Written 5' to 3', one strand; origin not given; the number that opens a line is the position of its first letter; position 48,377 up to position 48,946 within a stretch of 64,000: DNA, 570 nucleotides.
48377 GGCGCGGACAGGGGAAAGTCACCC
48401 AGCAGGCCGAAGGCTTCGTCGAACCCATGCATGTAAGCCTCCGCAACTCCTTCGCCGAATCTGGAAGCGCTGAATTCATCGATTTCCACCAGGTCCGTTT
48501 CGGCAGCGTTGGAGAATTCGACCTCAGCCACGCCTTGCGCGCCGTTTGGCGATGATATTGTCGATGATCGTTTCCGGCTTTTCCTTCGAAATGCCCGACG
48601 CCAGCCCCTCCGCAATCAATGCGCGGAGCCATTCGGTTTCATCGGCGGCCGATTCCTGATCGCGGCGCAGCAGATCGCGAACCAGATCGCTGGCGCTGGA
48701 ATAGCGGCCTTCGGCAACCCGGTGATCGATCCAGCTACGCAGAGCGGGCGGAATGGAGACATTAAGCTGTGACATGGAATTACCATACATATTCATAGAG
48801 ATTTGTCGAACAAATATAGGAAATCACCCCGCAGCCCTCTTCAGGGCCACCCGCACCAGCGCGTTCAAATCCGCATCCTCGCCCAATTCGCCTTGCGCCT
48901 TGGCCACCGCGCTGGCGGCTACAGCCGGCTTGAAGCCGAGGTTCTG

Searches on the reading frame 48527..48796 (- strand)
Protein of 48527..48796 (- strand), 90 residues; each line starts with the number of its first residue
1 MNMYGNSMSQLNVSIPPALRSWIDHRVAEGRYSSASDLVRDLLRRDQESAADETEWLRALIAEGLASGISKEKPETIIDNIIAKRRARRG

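Call 3: search_protein_families(library=pfam, proteins=[window:48527-48796:-], max_evalue=1)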
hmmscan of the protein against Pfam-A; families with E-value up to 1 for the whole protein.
window:48527-48796:- (90 aa): 4 families
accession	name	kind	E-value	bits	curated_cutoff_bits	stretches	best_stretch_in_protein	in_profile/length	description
PF03693.20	ParD_antitoxin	-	4.5e-07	30.6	21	1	20-72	14-65/81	Bacterial antitoxin of ParD toxin-antitoxin type II system and RHH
PF17723.7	RHH_8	-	0.07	13.7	25.4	1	22-55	17-50/119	Ribbon-Helix-Helix transcriptional regulator family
PF25289.1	DUF7877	-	0.14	13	27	1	20-44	49-73/115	Domain of unknown function (DUF7877)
PF01402.27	RHH_1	-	0.19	12.1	20.5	1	11-45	2-35/39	Ribbon-helix-helix protein, copG family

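Call 4: search_protein_families(library=padloc, proteins=[window:48527-48796:-], max_evalue=1)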
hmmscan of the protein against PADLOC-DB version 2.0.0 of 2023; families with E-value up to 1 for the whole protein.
window:48527-48796:- (90 aa): 0 families

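Call 7: search_protein_families(library=ncbifam, proteins=[window:48527-48796:-], max_evalue=1)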
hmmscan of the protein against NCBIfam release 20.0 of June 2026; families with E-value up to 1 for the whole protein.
window:48527-48796:- (90 aa): 5 families
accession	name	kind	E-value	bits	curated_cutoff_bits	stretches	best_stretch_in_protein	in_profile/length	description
TIGR02606.1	antidote_CC2985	hypoth_equivalog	3.4e-17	62.2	46.2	1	12-73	3-63/70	type II toxin-antitoxin system ParD family antitoxin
NF001884.0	PRK00630.1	subfamily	5.4e-05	23.3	119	1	6-46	8-48/148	nickel responsive regulator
NF002815.0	PRK02967.1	equivalog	0.012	15.6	83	1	8-55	1-48/139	nickel-responsive transcriptional regulator NikR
NF002169.0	PRK01002.1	subfamily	0.044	13.7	111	1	7-45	3-41/141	nickel responsive regulator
NF003381.0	PRK04460.1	equivalog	0.073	13.2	105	1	8-46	4-42/139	nickel-responsive transcriptional regulator NikR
